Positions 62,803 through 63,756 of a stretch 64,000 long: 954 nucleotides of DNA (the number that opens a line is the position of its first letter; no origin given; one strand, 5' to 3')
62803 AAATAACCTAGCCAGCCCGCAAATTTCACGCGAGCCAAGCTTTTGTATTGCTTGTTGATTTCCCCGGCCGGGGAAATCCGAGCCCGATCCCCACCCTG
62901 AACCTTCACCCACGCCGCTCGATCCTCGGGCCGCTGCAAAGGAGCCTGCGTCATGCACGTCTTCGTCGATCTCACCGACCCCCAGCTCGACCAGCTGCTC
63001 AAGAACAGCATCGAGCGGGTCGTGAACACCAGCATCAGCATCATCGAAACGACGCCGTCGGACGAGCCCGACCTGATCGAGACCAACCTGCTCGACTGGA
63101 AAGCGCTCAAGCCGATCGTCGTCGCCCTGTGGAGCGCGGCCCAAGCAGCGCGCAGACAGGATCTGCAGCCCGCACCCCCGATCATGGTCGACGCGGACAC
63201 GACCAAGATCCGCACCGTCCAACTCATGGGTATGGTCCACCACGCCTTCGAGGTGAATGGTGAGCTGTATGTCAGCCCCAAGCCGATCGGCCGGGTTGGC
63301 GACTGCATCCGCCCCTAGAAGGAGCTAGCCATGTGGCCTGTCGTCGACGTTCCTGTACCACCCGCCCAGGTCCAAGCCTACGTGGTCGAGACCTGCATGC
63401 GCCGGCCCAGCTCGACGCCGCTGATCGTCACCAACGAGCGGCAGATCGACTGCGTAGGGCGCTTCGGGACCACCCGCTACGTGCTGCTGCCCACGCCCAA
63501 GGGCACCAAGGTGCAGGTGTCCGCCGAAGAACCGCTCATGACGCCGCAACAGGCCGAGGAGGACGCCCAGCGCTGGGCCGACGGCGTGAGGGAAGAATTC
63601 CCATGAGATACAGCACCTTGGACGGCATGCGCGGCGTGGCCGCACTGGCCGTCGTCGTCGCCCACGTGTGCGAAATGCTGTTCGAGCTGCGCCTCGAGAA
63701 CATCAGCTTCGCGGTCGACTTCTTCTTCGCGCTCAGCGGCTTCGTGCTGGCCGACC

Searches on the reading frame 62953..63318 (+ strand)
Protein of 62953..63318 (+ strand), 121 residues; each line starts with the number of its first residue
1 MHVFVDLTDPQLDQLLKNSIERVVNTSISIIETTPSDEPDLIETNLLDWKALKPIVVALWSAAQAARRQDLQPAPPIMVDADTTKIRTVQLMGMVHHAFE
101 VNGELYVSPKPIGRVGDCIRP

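Call 22: search_protein_families(library=pfam, proteins=[window:62953-63318:+], max_evalue=0.01)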
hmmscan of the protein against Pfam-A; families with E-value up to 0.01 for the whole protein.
window:62953-63318:+ (121 aa): 0 families

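Call 61: find_encoding_contigs(protein=window:62953-63318:+, flank=10000, max_places=3)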
Protein window:62953-63318:+ (121 aa): 1 contig read that carries it; 1 place shown.
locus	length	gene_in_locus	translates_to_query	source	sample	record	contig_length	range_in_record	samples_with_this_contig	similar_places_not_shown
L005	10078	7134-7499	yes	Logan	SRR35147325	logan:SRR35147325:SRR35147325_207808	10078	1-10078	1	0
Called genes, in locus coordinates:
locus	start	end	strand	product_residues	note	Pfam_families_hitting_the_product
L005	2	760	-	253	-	?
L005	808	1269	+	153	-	-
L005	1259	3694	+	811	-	PF09250:Prim-Pol, PF08706:D5_N (weak), PF19263:DUF5906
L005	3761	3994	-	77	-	-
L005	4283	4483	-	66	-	-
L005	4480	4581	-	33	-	-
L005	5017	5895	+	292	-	-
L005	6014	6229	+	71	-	-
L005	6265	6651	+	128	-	-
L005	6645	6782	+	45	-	-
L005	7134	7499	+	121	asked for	-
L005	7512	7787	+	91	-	-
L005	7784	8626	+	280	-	PF01757:Acyl_transf_3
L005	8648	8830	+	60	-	-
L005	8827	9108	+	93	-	-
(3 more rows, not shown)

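Call 79: search_protein_families(library=phrogs, proteins=[window:62953-63318:+], max_evalue=0.001)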
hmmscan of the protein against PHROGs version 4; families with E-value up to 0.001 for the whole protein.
window:62953-63318:+ (121 aa): 0 families

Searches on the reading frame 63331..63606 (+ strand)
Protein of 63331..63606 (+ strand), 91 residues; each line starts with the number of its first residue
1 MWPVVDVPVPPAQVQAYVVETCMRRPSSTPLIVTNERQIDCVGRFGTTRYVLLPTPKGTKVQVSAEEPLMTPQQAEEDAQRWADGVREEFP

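Call 22: search_protein_families(library=pfam, proteins=[window:63331-63606:+], max_evalue=0.01)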
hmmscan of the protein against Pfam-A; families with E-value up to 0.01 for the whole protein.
window:63331-63606:+ (91 aa): 0 families

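Call 34: find_encoding_contigs(protein=window:63331-63606:+, flank=10000, max_places=2)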
Protein window:63331-63606:+ (91 aa): 1 contig read that carries it; 1 place shown.
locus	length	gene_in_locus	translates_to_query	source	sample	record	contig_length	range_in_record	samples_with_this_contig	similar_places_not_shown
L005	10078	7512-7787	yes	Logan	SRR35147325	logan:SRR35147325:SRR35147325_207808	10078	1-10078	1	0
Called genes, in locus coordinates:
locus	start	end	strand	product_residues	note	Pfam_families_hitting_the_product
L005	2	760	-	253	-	?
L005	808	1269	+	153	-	-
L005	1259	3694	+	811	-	PF09250:Prim-Pol, PF08706:D5_N (weak), PF19263:DUF5906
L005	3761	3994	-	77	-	-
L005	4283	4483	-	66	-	-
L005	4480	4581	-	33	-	-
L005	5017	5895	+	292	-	-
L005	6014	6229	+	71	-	-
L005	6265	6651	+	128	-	-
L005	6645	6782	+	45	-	-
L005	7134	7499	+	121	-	-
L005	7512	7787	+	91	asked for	-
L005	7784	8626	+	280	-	PF01757:Acyl_transf_3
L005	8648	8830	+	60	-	-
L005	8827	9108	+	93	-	-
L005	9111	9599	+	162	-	-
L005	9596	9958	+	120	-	-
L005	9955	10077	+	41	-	?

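Call 64: search_protein_families(library=pfam, proteins=[L005:8648-8830:+, L005:8827-9108:+, L005:9111-9599:+, L005:9596-9958:+], max_evalue=0.01)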
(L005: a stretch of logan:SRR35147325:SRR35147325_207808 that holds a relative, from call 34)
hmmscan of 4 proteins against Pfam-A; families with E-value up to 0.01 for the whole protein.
L005:8648-8830:+ (60 aa): 0 families

L005:8827-9108:+ (93 aa): 0 families

L005:9111-9599:+ (162 aa): 0 families

L005:9596-9958:+ (120 aa): 0 families

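Call 79: search_protein_families(library=phrogs, proteins=[window:63331-63606:+], max_evalue=0.001)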
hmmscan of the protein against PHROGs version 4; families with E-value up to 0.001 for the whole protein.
window:63331-63606:+ (91 aa): 0 families
